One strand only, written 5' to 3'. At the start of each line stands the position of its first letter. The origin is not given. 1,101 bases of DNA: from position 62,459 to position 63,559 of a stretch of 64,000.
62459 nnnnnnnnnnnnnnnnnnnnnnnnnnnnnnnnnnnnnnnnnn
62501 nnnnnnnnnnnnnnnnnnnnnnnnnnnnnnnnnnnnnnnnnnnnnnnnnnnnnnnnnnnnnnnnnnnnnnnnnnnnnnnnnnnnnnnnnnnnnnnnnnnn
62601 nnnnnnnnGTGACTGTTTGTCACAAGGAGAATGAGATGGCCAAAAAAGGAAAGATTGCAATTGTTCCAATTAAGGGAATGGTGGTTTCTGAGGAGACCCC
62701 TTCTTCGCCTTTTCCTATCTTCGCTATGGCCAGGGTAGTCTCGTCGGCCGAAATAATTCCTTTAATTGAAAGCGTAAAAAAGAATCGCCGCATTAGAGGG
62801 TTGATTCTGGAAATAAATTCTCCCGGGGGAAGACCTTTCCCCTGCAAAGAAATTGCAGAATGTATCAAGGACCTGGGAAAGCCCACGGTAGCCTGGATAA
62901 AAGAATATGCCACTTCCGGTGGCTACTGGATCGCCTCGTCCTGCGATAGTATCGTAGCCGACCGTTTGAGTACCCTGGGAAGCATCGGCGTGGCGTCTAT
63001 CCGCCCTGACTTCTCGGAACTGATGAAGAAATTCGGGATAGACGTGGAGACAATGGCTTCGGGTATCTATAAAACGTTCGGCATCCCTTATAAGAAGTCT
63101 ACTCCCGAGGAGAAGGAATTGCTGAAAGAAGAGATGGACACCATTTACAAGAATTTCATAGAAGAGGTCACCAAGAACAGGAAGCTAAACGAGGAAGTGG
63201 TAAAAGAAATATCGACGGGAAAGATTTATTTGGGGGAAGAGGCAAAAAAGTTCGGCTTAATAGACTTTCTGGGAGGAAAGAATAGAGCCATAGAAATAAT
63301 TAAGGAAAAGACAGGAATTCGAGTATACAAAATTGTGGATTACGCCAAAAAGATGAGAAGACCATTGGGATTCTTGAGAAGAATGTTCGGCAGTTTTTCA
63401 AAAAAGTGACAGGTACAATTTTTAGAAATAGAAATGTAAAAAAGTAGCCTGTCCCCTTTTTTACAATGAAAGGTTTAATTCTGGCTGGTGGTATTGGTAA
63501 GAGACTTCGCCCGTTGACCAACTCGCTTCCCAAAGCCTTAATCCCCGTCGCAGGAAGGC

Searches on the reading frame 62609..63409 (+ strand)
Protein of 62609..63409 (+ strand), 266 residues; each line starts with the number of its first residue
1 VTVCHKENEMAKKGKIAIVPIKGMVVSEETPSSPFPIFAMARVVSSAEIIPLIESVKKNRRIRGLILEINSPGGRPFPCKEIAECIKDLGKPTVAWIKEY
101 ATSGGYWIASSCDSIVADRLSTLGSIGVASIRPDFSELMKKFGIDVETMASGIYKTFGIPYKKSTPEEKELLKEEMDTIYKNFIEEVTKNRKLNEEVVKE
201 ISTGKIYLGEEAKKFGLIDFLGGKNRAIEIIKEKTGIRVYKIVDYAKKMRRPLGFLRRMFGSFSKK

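Call 50: search_protein_families(library=ncbifam, proteins=[window:62609-63409:+], max_evalue=0.00001)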
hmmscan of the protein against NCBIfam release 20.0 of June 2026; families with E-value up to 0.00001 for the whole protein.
window:62609-63409:+ (266 aa): 5 families
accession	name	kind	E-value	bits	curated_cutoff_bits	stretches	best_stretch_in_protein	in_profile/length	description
TIGR00706.1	SppA_dom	equivalog_domain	1.9e-55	187.8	155.45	1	15-234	1-206/208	signal peptide peptidase SppA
TIGR00705.1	SppA_67K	equivalog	5.1e-39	134.1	311.45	1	9-247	306-538/590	signal peptide peptidase SppA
NF008195.0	PRK10949.1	equivalog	2.7e-26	91.9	746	1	8-245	320-550/618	signal peptide peptidase SppA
NF008745.0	PRK11778.1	equivalog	7.4e-23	81.2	259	1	91-243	162-310/345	protease SohB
NF047768.1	Clp_like_SDH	equivalog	3.4e-07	30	250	1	35-126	54-142/260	SDH family Clp fold serine proteinase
